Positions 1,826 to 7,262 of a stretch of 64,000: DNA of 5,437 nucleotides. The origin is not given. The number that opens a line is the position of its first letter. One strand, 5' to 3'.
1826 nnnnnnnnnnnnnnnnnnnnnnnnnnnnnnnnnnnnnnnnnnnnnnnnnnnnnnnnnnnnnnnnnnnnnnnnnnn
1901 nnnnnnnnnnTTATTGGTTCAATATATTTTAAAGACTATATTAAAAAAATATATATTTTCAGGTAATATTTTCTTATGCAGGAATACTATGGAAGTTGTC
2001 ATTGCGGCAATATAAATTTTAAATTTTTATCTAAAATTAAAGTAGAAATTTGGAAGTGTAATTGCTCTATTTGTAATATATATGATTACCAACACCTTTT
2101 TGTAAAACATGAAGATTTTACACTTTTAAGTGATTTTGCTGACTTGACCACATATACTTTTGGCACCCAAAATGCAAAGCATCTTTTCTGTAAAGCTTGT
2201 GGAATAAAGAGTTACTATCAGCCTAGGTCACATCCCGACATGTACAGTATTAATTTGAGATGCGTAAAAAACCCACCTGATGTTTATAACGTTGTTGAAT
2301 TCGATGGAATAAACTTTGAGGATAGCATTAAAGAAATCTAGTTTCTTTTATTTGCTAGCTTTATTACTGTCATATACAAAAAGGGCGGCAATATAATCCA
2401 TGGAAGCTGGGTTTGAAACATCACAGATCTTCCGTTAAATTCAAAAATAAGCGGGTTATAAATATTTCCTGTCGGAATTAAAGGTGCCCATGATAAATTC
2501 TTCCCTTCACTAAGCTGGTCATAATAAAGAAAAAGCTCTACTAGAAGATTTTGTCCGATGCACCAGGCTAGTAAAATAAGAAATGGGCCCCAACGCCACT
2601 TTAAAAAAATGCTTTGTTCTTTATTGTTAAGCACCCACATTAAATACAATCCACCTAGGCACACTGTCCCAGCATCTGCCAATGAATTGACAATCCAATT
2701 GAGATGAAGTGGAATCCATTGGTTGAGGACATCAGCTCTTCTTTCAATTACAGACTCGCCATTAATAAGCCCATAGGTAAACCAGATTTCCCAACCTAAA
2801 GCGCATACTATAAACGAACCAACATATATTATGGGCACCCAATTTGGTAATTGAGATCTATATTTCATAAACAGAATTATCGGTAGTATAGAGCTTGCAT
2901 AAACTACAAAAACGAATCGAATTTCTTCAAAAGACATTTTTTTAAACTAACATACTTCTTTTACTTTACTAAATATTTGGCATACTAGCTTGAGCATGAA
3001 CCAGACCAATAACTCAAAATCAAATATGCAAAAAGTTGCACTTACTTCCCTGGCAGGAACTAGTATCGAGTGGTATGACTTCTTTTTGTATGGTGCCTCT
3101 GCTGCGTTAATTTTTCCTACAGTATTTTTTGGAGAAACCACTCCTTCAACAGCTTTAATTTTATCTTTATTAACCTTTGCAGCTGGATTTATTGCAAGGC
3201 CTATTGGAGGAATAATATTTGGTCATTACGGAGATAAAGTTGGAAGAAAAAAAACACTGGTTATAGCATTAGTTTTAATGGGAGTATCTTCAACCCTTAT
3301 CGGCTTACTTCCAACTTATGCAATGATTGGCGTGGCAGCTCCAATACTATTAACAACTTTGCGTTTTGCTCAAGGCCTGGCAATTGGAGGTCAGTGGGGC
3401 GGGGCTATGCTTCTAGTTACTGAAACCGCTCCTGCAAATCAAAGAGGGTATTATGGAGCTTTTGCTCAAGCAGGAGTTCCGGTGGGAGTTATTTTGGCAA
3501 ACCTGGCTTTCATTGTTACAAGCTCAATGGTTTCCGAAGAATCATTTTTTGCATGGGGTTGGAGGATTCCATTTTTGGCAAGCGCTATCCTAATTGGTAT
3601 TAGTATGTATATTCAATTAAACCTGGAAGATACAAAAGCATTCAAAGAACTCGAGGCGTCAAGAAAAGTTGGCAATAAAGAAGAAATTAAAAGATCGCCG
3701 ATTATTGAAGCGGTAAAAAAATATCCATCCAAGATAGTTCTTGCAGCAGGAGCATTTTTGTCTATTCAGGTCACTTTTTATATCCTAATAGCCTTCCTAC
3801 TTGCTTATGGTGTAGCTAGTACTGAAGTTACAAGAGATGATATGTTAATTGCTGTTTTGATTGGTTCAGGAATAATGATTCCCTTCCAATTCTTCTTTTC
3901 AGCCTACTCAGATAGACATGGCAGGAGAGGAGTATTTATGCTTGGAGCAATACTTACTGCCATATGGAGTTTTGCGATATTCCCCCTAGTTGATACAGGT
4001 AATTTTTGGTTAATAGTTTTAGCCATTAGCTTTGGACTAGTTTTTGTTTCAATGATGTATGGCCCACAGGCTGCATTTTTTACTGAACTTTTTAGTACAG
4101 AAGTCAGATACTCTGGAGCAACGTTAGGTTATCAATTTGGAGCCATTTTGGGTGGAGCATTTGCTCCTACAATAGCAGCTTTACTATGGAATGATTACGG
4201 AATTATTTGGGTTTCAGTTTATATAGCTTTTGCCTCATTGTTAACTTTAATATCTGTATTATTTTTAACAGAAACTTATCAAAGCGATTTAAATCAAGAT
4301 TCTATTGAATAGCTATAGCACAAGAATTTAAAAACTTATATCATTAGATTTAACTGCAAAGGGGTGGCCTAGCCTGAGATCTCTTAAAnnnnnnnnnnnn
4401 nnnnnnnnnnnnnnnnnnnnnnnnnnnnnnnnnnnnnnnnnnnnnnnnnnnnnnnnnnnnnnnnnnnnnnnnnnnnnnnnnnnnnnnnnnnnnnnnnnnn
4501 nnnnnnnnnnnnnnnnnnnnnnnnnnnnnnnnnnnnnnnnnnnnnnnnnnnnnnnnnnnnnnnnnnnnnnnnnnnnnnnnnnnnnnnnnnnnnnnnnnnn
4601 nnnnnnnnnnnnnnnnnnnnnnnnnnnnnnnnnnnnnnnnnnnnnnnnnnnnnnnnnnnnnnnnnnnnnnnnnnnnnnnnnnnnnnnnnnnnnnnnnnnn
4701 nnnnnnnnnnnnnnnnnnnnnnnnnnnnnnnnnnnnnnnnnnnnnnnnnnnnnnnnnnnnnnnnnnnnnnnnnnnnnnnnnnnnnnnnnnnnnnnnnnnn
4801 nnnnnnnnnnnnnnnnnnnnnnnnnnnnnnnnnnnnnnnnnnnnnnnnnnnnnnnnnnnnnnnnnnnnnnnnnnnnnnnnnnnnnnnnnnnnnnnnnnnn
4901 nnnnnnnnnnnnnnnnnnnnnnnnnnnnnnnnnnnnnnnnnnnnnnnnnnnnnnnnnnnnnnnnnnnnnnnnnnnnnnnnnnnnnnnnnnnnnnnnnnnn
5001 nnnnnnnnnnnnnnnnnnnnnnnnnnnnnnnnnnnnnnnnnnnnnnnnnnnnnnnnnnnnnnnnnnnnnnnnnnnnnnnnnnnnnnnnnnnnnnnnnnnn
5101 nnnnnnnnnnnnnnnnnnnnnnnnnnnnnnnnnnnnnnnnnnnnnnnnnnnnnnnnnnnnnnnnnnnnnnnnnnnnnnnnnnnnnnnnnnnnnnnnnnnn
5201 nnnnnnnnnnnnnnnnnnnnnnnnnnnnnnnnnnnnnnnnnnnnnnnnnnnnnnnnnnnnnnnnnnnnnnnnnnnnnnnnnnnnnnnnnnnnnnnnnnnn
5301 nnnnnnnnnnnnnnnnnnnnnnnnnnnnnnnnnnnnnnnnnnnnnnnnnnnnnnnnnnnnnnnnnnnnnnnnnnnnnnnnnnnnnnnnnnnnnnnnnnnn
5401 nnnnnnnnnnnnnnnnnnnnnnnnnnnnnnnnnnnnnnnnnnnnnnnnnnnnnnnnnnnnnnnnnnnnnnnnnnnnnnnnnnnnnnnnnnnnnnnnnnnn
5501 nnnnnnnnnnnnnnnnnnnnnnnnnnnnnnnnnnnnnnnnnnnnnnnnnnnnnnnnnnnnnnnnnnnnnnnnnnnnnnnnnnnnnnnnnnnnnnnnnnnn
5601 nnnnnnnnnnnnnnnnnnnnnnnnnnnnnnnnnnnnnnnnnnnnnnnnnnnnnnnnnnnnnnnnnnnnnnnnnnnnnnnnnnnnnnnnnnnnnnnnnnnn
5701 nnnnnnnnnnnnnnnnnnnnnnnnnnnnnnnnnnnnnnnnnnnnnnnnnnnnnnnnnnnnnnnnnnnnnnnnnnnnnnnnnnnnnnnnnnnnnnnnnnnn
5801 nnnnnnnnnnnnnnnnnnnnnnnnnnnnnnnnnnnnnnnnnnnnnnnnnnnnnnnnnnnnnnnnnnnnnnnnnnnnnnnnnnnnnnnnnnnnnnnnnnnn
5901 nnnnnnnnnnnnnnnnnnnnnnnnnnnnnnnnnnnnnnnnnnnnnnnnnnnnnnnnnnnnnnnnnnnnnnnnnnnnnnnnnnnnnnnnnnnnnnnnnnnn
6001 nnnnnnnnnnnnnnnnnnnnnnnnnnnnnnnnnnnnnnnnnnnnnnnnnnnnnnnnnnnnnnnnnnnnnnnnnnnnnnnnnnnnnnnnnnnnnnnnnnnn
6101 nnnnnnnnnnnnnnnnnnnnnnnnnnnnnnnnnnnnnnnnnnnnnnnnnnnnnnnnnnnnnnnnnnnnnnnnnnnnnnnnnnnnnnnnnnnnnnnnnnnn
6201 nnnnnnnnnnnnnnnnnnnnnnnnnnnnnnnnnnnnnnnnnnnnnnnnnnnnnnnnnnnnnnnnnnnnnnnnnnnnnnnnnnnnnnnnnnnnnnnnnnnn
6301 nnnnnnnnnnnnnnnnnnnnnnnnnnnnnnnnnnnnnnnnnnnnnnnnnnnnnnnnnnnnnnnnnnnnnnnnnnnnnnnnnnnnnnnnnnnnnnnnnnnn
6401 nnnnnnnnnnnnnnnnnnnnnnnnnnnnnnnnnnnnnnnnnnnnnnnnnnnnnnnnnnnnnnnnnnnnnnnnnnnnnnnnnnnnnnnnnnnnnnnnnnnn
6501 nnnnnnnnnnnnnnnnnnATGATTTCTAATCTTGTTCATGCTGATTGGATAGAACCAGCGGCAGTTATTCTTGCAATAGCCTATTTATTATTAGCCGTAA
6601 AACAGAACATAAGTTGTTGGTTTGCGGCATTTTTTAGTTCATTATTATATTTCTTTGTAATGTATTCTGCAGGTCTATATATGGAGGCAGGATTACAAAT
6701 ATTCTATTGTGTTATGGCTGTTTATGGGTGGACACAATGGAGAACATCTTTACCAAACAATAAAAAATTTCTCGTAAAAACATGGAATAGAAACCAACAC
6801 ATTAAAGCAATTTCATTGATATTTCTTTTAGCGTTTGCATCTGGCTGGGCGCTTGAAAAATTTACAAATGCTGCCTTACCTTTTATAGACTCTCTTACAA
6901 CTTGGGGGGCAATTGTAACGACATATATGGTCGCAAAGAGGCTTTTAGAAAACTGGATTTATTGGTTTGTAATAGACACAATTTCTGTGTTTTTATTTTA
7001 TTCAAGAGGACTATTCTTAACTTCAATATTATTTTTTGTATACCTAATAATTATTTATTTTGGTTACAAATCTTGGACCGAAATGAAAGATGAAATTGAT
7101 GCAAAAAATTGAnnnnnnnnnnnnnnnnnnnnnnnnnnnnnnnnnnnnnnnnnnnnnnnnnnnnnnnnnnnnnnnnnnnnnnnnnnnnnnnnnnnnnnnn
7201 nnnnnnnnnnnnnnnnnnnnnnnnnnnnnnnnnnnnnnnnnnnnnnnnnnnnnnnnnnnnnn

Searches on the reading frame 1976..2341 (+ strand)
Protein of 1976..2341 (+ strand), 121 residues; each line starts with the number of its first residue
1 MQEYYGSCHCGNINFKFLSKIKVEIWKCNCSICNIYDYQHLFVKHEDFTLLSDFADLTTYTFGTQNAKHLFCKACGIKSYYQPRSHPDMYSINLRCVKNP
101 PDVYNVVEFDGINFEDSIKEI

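Call 11: search_protein_families(library=pfam, proteins=[window:1976-2341:+], max_evalue=0.0001)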
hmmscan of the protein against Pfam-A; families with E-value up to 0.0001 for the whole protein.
window:1976-2341:+ (121 aa): 1 family
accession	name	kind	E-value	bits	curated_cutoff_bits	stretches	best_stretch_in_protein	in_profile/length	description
PF04828.22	GFA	-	7.1e-12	45.9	24.3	1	4-102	2-104/115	Glutathione-dependent formaldehyde-activating enzyme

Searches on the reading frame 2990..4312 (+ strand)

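Call 11: search_protein_families(library=pfam, proteins=[window:2990-4312:+], max_evalue=0.0001)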
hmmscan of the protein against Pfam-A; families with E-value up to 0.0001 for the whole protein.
window:2990-4312:+ (440 aa): 2 families
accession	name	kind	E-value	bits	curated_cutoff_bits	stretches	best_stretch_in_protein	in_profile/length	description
PF07690.21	MFS_1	-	4.9e-39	134.7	33.4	2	32-373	6-328/347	Major Facilitator Superfamily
PF00083.30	Sugar_tr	-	1.1e-28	100.8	22.3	1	18-434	4-445/452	Sugar (and other) transporter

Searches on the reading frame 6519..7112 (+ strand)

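Call 11: search_protein_families(library=pfam, proteins=[window:6519-7112:+], max_evalue=0.0001)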
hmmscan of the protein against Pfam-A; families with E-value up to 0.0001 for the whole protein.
window:6519-7112:+ (197 aa): 1 family
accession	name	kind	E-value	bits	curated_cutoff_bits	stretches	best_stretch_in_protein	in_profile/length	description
PF04973.17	NMN_transporter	-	1.1e-47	162.7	27.3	1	10-187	2-174/175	Nicotinamide mononucleotide transporter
